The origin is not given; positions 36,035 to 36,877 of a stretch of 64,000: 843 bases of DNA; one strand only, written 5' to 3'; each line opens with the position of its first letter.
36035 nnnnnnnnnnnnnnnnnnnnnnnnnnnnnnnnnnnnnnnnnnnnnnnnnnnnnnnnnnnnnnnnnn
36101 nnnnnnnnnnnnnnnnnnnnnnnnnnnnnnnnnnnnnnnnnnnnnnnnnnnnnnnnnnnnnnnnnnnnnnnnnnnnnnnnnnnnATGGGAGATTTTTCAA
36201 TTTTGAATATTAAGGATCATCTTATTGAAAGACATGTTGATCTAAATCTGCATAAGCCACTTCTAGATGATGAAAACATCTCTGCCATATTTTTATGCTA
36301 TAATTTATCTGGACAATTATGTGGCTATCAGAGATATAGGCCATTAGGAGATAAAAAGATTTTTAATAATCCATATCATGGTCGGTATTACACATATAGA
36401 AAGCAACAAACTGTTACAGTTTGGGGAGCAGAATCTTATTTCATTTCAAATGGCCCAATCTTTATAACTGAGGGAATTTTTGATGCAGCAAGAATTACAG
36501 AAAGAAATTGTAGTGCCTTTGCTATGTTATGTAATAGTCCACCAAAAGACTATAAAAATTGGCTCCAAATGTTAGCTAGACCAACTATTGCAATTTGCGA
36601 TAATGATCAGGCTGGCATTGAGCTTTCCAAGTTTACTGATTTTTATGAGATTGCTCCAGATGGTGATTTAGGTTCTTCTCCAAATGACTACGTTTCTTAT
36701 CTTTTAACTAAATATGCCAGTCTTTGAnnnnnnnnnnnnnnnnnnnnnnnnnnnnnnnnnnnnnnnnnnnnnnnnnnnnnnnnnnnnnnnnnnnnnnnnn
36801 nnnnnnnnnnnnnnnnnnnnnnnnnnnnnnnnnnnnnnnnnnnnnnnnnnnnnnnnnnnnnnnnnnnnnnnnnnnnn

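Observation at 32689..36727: Split Pnkp-type RNA repair cassette: tRNA-binding RNA ligase + polynucleotide kinase + calcineurin-type phosphoesterase + Toprim protein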

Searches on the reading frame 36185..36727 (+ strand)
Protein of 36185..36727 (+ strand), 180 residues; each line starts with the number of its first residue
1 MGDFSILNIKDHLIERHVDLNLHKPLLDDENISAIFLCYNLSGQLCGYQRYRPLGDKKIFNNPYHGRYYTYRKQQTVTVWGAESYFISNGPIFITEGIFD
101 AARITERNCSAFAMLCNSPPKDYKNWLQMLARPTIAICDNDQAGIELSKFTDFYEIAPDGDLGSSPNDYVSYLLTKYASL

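Call 3: search_protein_families(library=pfam, proteins=[window:36185-36727:+], max_evalue=0.1)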
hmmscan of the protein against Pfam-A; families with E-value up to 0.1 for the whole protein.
window:36185-36727:+ (180 aa): 0 families

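Call 4: search_protein_families(library=phrogs, proteins=[window:36185-36727:+], max_evalue=0.01)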
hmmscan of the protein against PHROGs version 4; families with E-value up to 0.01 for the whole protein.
window:36185-36727:+ (180 aa): 4 families
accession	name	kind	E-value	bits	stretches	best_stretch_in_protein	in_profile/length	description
phrog_849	-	DNA, RNA and nucleotide metabolism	4.1e-31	109.4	1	8-149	148-304/435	DNA primase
phrog_47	-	DNA, RNA and nucleotide metabolism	7.8e-06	25.7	1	63-170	205-322/947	DNA primase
phrog_14043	-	DNA, RNA and nucleotide metabolism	0.00026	22.2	1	9-89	5-82/92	DNA primase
phrog_1139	-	DNA, RNA and nucleotide metabolism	0.0039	16.2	1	78-145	162-233/895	DNA primase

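Call 17: search_solved_structures(query=window:36185-36727:+, max_evalue=1, show_alignments=2)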
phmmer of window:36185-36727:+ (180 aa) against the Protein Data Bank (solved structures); distinct sequences matched with E-value up to 1: 4.
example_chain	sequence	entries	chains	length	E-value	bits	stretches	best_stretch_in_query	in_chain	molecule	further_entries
2kpw_A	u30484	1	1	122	0.61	12.8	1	45-91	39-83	Lamin-B1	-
3umn_A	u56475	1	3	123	0.68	12.7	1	45-91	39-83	Lamin-B1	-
3jt0_A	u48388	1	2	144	0.9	12.3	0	45-91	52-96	Lamin-B1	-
7dtg_A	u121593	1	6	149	0.98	12.2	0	45-91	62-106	Lamin-B1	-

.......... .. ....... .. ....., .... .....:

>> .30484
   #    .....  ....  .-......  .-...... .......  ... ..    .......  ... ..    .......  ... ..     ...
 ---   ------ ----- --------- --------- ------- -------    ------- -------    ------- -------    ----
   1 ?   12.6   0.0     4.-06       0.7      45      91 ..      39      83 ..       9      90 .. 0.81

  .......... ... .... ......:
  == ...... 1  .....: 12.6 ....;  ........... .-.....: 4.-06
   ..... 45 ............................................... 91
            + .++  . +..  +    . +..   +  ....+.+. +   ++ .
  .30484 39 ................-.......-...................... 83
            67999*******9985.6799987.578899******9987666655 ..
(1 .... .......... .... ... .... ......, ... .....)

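Call 41: search_dna_similar(query=window:36185-36727:+, collection=phages, mode=protein, max_rows=25, max_evalue=0.001)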
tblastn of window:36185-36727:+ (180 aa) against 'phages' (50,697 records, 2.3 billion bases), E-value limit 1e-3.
Records with a match: 396; places in all: 398; records where one place covers at least 80% of the query: 341.
Best place of each record, by identity: <60% 396.
By first word of the organism name: Salmonella 182; Escherichia 121; Vibrio 19; Bacteriophage 10; Proteus 10; Phage 9; Klebsiella 6; Serratia 6; Shewanella 4; Pseudomonas 4; and 13 more.
By host as written in the record: - 74; Escherichia coli 50; Salmonella sp. 26; Salmonella enterica 22; Salmonella enterica subsp. enterica serovar Enteritidis PT1 20; Salmonella enterica subsp. enterica serovar Enteritidis 16; Salmonella enterica subsp. enterica serovar Infantis 9; Escherichia coli O157:H7 9; and 85 more.
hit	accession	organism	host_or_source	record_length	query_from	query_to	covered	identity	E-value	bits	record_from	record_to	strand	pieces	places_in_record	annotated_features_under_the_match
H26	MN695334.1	Synechococcus phage B3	Synechoccus sp.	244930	7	177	95%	55.2%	3e-57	198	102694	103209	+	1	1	hypothetical protein (x2)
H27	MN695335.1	Synechococcus phage B23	Synechoccus sp.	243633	7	177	95%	54.7%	2e-56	196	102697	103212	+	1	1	hypothetical protein (x2)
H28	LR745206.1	uncultured phage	metagenomic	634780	11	174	91%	37.4%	4e-21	95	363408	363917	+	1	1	record has no annotation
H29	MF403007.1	Agrobacterium phage Atu_ph04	Agrobacterium tumefaciens C58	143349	5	174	94%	35.7%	6e-22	97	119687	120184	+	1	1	hypothetical protein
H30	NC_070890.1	Agrobacterium phage Atu_ph04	Agrobacterium tumefaciens C58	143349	5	174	94%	35.7%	6e-22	97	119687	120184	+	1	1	exonuclease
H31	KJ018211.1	Shewanella sp. phage 1/40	Baltic Sea ice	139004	11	177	93%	35.5%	2e-20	93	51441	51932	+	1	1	hypothetical protein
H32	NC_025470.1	Shewanella sp. phage 1/40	Baltic Sea ice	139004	11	177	93%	35.5%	2e-20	93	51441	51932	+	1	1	hypothetical protein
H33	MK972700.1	Salmonella phage SS1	Salmonella sp.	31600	7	177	95%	32.9%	5e-14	74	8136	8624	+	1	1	hypothetical protein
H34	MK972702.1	Salmonella phage SS5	Salmonella sp.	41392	7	177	95%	32.9%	5e-14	74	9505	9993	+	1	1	hypothetical protein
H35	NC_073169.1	Salmonella phage SS5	Salmonella sp.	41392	7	177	95%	32.9%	5e-14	74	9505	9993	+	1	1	hypothetical protein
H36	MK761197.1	Salmonella phage SS4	sediment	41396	7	177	95%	32.9%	5e-14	74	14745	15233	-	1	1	hypothetical protein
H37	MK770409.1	Salmonella phage SF1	cattle feces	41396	7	177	95%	32.9%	5e-14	74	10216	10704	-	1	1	hypothetical protein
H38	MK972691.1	Salmonella phage SI1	Salmonella sp.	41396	7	177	95%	32.9%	5e-14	74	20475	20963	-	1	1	hypothetical protein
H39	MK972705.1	Salmonella phage SF2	Salmonella sp.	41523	7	177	95%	32.9%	5e-14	74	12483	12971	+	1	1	hypothetical protein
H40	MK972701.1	Salmonella phage SS6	Salmonella sp.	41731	7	177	95%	32.9%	5e-14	74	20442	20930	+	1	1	hypothetical protein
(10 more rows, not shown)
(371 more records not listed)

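Call 44: get_annotated_region(hit=H27, flank=4000)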
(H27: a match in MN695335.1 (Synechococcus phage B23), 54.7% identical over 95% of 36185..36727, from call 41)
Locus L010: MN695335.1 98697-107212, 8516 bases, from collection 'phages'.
description: Synechococcus phage B23, complete genome.
organism: Synechococcus phage B23 (NCBI taxid 2674977)
taxonomy: Viruses; Duplodnaviria; Heunggongvirae; Uroviricota; Caudoviricetes; Kyanoviridae
host: Synechoccus sp.; source: -; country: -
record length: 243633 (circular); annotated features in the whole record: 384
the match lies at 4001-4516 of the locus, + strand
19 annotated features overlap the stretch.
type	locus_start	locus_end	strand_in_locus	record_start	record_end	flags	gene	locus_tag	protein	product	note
CDS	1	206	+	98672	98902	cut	-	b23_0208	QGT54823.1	hypothetical protein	gp208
CDS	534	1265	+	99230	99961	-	-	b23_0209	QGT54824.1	CCA tRNA nucleotidyltransferase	gp209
CDS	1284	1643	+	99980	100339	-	-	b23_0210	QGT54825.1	hypothetical protein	gp210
CDS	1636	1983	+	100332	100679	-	-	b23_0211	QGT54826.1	hypothetical protein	gp211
CDS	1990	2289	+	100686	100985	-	-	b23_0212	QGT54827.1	hypothetical protein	gp212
CDS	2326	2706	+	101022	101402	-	-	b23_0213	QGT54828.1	hypothetical protein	gp213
CDS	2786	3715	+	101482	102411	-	-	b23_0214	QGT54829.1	hypothetical protein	gp214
CDS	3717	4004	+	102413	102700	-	-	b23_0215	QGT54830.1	hypothetical protein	gp215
CDS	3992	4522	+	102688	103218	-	-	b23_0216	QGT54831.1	hypothetical protein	gp216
CDS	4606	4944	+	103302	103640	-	-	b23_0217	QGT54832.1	hypothetical protein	gp217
CDS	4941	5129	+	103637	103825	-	-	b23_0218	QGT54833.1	hypothetical protein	gp218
CDS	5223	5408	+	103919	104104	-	-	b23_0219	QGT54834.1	hypothetical protein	gp219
CDS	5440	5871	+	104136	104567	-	-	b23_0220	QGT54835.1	hypothetical protein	gp220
CDS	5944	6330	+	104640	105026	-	-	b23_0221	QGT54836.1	hypothetical protein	gp221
CDS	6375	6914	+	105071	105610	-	-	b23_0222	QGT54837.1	hypothetical protein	gp222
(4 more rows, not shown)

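Call 45: get_annotated_region(hit=H35, flank=4000)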
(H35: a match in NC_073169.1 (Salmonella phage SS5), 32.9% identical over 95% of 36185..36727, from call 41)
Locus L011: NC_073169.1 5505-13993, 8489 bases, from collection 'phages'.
description: Salmonella phage SS5, complete genome.
organism: Salmonella phage SS5 (NCBI taxid 2592216)
taxonomy: Viruses; Duplodnaviria; Heunggongvirae; Uroviricota; Caudoviricetes; Guernseyvirinae; Jerseyvirus
host: Salmonella sp.; source: sediment; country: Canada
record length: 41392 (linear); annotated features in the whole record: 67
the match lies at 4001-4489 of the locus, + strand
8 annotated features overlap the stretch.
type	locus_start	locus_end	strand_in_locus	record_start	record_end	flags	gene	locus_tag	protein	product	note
CDS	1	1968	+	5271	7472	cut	-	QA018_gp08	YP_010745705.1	DNA polymerase I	-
CDS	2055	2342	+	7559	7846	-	-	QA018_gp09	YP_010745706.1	restriction endonuclease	-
CDS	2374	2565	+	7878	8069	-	-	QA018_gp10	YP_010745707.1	hypothetical protein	-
CDS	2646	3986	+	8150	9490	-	-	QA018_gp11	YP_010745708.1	DNA helicase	-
CDS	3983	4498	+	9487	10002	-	-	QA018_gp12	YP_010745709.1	hypothetical protein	-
CDS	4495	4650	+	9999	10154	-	-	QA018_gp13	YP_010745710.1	hypothetical protein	-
CDS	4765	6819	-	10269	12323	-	-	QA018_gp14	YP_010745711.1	tail fiber protein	-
CDS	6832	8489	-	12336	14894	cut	-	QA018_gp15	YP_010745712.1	tail fiber protein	-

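Call 68: search_protein_families(library=ncbifam, proteins=[window:36185-36727:+], max_evalue=0.01)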
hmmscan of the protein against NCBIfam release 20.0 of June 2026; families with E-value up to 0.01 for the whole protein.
window:36185-36727:+ (180 aa): 0 families

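Call 70: search_solved_structures(query=A6, max_evalue=5, show_alignments=2)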
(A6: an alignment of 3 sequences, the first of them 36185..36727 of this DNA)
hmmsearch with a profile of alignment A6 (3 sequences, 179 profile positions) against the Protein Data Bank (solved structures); distinct sequences matched with E-value up to 5: 5.
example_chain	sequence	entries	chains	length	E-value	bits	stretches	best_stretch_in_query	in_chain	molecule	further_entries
2au3_A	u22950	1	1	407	0.35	13.6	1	43-149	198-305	DNA primase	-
3b39_A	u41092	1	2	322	0.35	13.6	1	79-146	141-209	DNA primase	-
1eqn_A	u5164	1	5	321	0.37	13.5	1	79-146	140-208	DNA PRIMASE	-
1dd9_A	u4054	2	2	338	0.4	13.4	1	79-146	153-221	DNA PRIMASE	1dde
5vaz_A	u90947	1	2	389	1.5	11.5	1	90-147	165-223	DNA primase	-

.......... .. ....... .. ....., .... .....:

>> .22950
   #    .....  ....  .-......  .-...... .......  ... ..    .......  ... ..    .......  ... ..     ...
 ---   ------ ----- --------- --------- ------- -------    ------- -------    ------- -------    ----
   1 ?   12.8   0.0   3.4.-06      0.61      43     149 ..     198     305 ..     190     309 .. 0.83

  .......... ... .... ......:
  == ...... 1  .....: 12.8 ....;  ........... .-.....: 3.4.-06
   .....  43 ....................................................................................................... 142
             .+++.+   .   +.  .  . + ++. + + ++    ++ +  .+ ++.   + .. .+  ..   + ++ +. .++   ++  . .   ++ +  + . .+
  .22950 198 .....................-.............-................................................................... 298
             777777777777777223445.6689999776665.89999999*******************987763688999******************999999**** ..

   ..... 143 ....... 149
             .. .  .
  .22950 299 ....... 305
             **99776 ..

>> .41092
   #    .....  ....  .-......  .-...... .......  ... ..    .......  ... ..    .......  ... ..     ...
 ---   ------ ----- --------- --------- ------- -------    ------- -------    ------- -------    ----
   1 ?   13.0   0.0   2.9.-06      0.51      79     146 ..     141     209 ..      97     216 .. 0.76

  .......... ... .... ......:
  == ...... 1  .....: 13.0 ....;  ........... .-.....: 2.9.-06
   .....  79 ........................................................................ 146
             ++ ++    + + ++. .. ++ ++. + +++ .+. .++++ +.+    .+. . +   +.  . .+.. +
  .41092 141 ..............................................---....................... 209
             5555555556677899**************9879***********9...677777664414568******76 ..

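Call 83: search_protein_families(library=padloc, proteins=[window:36185-36727:+], max_evalue=0.01)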
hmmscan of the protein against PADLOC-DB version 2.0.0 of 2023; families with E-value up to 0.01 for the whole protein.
window:36185-36727:+ (180 aa): 0 families
